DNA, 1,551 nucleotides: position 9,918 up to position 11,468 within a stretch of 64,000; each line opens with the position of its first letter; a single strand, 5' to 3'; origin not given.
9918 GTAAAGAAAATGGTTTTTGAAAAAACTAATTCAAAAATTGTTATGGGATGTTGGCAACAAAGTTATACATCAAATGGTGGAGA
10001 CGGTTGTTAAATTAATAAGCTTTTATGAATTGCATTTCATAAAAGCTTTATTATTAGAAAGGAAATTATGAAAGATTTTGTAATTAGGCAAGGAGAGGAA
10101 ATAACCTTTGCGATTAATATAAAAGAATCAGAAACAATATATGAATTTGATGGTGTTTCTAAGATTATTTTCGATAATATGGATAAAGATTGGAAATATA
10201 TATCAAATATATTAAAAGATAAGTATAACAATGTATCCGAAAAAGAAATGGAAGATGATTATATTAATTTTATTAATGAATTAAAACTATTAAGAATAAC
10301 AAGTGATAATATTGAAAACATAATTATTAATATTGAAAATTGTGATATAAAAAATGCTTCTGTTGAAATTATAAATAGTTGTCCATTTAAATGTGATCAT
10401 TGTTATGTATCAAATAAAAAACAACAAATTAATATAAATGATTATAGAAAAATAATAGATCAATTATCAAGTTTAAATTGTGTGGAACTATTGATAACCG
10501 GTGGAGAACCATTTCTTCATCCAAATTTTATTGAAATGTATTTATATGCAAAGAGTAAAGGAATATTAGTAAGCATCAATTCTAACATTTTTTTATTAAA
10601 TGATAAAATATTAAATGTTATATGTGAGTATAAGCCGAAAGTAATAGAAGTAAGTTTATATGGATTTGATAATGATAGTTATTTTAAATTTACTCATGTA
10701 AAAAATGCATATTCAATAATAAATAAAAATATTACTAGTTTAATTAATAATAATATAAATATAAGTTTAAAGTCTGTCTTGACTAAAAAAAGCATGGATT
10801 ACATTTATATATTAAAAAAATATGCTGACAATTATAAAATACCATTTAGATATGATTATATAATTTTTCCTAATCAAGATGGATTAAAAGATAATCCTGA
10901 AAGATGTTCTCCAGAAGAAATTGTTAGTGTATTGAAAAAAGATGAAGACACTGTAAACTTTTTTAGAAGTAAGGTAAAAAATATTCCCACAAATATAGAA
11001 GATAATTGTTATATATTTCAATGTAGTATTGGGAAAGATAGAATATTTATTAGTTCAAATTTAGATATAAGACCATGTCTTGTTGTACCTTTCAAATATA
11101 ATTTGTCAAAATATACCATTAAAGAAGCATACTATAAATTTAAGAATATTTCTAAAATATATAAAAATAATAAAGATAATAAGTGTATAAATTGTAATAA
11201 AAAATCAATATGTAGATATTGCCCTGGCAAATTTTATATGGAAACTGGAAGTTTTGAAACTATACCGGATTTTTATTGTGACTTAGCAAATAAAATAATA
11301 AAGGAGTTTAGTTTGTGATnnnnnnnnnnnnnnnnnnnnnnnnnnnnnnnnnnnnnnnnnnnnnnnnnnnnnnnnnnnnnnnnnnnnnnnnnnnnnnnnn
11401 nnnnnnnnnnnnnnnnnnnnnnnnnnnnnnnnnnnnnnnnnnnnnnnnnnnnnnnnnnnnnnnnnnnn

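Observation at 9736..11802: Compact radical-SAM/SPASM RiPP-like operon: precursor + RRE-rSAM maturase + GNAT-like partner, with no exporter or protease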

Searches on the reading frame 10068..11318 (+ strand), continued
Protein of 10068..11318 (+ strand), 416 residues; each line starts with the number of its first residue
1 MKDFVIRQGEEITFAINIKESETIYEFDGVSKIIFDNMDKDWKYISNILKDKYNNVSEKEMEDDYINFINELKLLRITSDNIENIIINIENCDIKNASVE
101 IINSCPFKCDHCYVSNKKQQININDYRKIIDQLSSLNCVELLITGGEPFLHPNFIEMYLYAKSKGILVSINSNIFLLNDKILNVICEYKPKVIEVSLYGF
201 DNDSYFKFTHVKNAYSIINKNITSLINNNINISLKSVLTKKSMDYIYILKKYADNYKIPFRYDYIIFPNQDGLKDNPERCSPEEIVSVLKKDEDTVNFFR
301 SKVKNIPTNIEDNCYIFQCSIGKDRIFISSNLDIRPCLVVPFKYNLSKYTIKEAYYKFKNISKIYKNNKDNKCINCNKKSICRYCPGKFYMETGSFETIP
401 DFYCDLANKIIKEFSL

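Call 51: search_protein_families(library=pfam, proteins=[L020:3661-3954:+, L014:1427-1678:+, L020:5011-5940:+, L020:2270-3361:+, L023:3150-4964:+, L017:3736-4020:+, L031:815-1096:+, L026:2242-2508:+], max_evalue=0.1)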
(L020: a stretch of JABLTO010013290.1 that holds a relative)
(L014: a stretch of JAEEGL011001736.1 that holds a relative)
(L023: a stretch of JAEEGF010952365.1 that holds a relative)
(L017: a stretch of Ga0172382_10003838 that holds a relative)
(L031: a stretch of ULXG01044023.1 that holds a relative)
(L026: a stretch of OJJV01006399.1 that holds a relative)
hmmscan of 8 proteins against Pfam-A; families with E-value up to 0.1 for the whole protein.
L020:3661-3954:+ (97 aa): 2 families
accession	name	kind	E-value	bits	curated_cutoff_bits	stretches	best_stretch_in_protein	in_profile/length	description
PF05402.18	PqqD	-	1.3e-12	48.3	23.4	1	38-93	12-67/67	Coenzyme PQQ synthesis protein D (PqqD)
PF21782.3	PKMT_2nd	-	0.00069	20.4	27.8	1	39-79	28-68/98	PKMT, C-terminal winged helix domain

L014:1427-1678:+ (83 aa): 3 families
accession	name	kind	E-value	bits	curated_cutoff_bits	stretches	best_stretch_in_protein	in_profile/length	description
PF05402.18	PqqD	-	3.9e-06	27.6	23.4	1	16-80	3-66/67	Coenzyme PQQ synthesis protein D (PqqD)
PF18175.6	HU-CCDC81_bac_2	-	0.02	15.2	35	1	50-77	4-31/70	CCDC81-like prokaryotic HU domain 2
PF16007.11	DUF4777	-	0.047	14.4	34.4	0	44-79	20-55/66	Domain of unknown function (DUF4777)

L020:5011-5940:+ (309 aa): 5 families
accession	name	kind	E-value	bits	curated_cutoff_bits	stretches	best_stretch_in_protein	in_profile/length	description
PF07475.17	Hpr_kinase_C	-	7.4e-05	22.8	33.3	1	143-193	9-58/171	HPr Serine kinase C-terminal domain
PF13555.12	AAA_29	-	0.0052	17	27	1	144-168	13-38/61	P-loop containing region of AAA domain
PF01293.25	PEPCK_ATP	-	0.019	14.2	26.5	1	128-187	184-241/465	Phosphoenolpyruvate carboxykinase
PF13671.12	AAA_33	-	0.03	15.1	27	1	155-194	2-41/143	AAA domain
PF13238.12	AAA_18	-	0.032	15.1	29.4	1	155-182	1-32/128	AAA domain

L020:2270-3361:+ (363 aa): 1 family
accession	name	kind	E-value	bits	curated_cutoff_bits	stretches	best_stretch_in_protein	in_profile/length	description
PF04055.27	Radical_SAM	-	1.2e-14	55.2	29.5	1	48-185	1-133/166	Radical SAM superfamily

L023:3150-4964:+ (604 aa): 3 families
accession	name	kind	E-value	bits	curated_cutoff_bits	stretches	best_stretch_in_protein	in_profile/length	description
PF04055.27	Radical_SAM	-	1.2e-14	55.3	29.5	1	202-357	4-165/166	Radical SAM superfamily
PF02310.24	B12-binding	-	2.7e-10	40.5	32.1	1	15-134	10-120/121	B12 binding domain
PF19864.5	Radical_SAM_N2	-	0.019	14.8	29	1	95-141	85-128/151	Radical SAM proteins, N-terminal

L017:3736-4020:+ (94 aa): 6 families
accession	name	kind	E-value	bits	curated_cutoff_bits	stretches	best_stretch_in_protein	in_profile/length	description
PF05402.18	PqqD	-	5.1e-06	27.1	23.4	1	30-86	11-67/67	Coenzyme PQQ synthesis protein D (PqqD)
PF05712.18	MRG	-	0.001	19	22.8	1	1-44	27-70/190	MRG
PF16813.11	Cas_St_Csn2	-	0.0051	16.4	28.8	1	17-81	229-293/343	CRISPR-associated protein Csn2 subfamily St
PF24406.1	nSTAND_NTPase4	-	0.016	15.8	27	1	46-92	3-44/58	Novel STAND NTPase 4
PF01399.33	PCI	-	0.051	14.2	22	0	71-94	54-77/84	PCI domain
PF00543.27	P-II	-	0.058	14.2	25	1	35-66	51-82/102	Nitrogen regulatory protein P-II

L031:815-1096:+ (93 aa): 2 families
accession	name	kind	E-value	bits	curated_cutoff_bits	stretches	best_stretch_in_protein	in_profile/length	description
PF05402.18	PqqD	-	6.7e-10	39.6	23.4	1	30-88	9-67/67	Coenzyme PQQ synthesis protein D (PqqD)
PF02845.22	CUE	-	0.031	14.4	21.1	1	44-62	22-40/42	CUE domain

L026:2242-2508:+ (88 aa): 3 families
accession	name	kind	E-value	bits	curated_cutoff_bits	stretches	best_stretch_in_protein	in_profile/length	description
PF05402.18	PqqD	-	2.7e-06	28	23.4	1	28-86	12-67/67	Coenzyme PQQ synthesis protein D (PqqD)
PF22979.2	HTH_69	-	0.0058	16.9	27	0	43-64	33-54/69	Winged helix-turn-helix domain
PF14372.11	hAT-like_RNase-H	-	0.032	14.9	27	1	42-82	59-98/100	hAT-like transposase, RNase-H fold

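Call 62: find_related_loci(query=A1, collection=viral_contigs, flank=4000)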
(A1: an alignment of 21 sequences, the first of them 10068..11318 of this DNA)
Query A1 (416 aa) in viral_contigs; peptide patterns used: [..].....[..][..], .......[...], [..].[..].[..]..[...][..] (x = any residue, [..] = any of these).
157 stretches matched a pattern; 1 encode a relative of the query (tblastn E <= 1e-3); 1 distinct loci.
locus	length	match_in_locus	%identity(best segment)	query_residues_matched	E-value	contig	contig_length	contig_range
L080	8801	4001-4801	22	95-385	1e-20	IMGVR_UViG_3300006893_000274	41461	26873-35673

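Call 65: search_protein_families(library=ncbifam, proteins=[P0009, L020:3968-5002:+], max_evalue=1)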
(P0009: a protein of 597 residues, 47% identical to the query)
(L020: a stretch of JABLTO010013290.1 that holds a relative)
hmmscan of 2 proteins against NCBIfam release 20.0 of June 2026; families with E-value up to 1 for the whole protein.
P0009 (597 aa): 35 families (the best 25 are shown)
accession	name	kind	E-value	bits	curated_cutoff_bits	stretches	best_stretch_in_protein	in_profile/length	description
TIGR04055.1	rSAM_NirJ2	equivalog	2.3e-20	73.4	500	1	116-425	5-322/326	putative heme d1 biosynthesis radical SAM protein NirJ2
TIGR04545.1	rSAM_ahbD_hemeb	equivalog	1.5e-18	67.3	500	1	115-425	4-335/339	heme b synthase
TIGR04251.1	SCM_rSAM_ScmF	equivalog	1.6e-17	63.9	400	1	116-308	9-208/353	SynChlorMet cassette radical SAM/SPASM protein ScmF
TIGR04317.1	W_rSAM_matur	equivalog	2e-17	63.3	380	1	114-366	7-263/349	tungsten cofactor oxidoreductase radical SAM maturase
TIGR02666.1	moaA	equivalog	3e-17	62.6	284.05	1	114-382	13-302/336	GTP 3',8-cyclase MoaA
TIGR03962.1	mycofact_rSAM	equivalog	3.8e-17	62.5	265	1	113-422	14-328/339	mycofactocin radical SAM maturase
TIGR04303.1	GeoRSP_rSAM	equivalog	4.6e-17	62.6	400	1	116-415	10-315/325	GeoRSP system radical SAM/SPASM protein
TIGR02668.1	moaA_archaeal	equivalog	1.1e-15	57.4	325.25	1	110-375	9-283/303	GTP 3',8-cyclase MoaA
TIGR04051.1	rSAM_NirJ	equivalog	1.7e-15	56.8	515.45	1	118-270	9-164/354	heme d1 biosynthesis radical SAM protein NirJ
TIGR04053.2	TIGR04053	equivalog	1.9e-15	57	395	1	116-273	13-177/366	TIGR04053 family radical SAM/SPASM domain-containing protein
TIGR04546.1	rSAM_ahbC_deAc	equivalog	1.2e-14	53.9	650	1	116-281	44-212/390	12,18-didecarboxysiroheme deacetylase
TIGR04082.1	rSAM_for_selen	equivalog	2.1e-14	53.1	350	1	115-265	203-355/516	thio(seleno)oxazole modification radical SAM maturase SbtM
NF050035.1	rSAM_WgK_link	exception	2.3e-14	53.2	650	1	114-285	12-187/367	radical SAM/SPASM peptide maturase WgkB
TIGR04054.1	rSAM_NirJ1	equivalog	1.4e-13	50.3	650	1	115-298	40-226/387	putative heme d1 biosynthesis radical SAM protein NirJ1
TIGR04133.1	rSAM_w_lipo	hypoth_equivalog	5.1e-13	48.7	425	1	110-408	23-329/350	TIGR04133 family radical SAM/SPASM protein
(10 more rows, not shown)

L020:3968-5002:+ (344 aa): 78 families (the best 25 are shown)
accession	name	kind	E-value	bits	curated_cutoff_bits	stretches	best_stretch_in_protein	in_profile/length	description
TIGR04055.1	rSAM_NirJ2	equivalog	9.9e-22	77.9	500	1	30-316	6-303/326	putative heme d1 biosynthesis radical SAM protein NirJ2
TIGR04051.1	rSAM_NirJ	equivalog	1.1e-21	77.3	515.45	1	29-203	7-183/354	heme d1 biosynthesis radical SAM protein NirJ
TIGR04545.1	rSAM_ahbD_hemeb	equivalog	1e-20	74.4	500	1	28-200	4-179/339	heme b synthase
TIGR03962.1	mycofact_rSAM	equivalog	4.8e-20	72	265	1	24-316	12-312/339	mycofactocin radical SAM maturase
TIGR04546.1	rSAM_ahbC_deAc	equivalog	1.1e-19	70.6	650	1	7-171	24-188/390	12,18-didecarboxysiroheme deacetylase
TIGR04054.1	rSAM_NirJ1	equivalog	1.5e-19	69.9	650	1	28-189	40-203/387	putative heme d1 biosynthesis radical SAM protein NirJ1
TIGR04317.1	W_rSAM_matur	equivalog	1.6e-19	70.2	380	1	27-211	7-200/349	tungsten cofactor oxidoreductase radical SAM maturase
NF012164.0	AlbA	equivalog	6.3e-18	64.4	850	1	24-171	113-263/442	subtilosin maturase AlbA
TIGR04303.1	GeoRSP_rSAM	equivalog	3.5e-17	63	400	1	30-188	11-169/325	GeoRSP system radical SAM/SPASM protein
TIGR04251.1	SCM_rSAM_ScmF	equivalog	1.3e-16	61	400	1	29-185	9-171/353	SynChlorMet cassette radical SAM/SPASM protein ScmF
TIGR02666.1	moaA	equivalog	2.2e-16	59.8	284.05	1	28-191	14-188/336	GTP 3',8-cyclase MoaA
TIGR04053.2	TIGR04053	equivalog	1.3e-15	57.6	395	1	27-202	11-192/366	TIGR04053 family radical SAM/SPASM domain-containing protein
NF047865.1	rSAM_PapB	equivalog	3.2e-15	56.2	340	1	24-328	3-328/330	PapB family radical SAM/SPASM ranthipeptide maturase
TIGR02668.1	moaA_archaeal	equivalog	4.3e-15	55.5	325.25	1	27-190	13-181/303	GTP 3',8-cyclase MoaA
NF038283.1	viperin_w_prok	equivalog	6.5e-15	55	180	1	30-124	8-109/281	viperin family antiviral radical SAM protein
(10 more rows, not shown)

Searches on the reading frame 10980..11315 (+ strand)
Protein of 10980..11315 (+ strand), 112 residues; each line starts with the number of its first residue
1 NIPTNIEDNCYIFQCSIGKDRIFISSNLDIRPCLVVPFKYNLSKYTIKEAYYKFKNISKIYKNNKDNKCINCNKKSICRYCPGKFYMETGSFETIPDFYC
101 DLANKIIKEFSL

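Call 65: search_protein_families(library=ncbifam, proteins=[window:10980-11315:+], max_evalue=1)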
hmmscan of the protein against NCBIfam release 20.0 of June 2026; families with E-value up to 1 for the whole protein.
window:10980-11315:+ (112 aa): 7 families
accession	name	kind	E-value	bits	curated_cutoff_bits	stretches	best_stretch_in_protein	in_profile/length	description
TIGR04085.1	rSAM_more_4Fe4S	domain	0.0001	22.7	27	1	15-100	1-93/93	SPASM domain-containing protein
TIGR04545.1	rSAM_ahbD_hemeb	equivalog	0.0018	17.8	500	1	15-92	249-328/339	heme b synthase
NF001799.0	PRK00521.2-2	equivalog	0.0043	17.2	151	1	11-65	36-90/120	30S ribosome-binding factor RbfA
TIGR04303.1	GeoRSP_rSAM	equivalog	0.0061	16.2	400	1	16-100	239-324/325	GeoRSP system radical SAM/SPASM protein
TIGR04148.1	GG_samocin_CFB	equivalog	0.0077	15.5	300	1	15-82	295-365/411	radical SAM peptide maturase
TIGR04340.1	rSAM_ACGX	hypoth_equivalog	0.014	14.6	400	1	2-92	240-330/341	radical SAM/SPASM domain protein, ACGX system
TIGR04304.1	GeoRSP_SPASM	equivalog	0.084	12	300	1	15-94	205-287/293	GeoRSP system SPASM domain protein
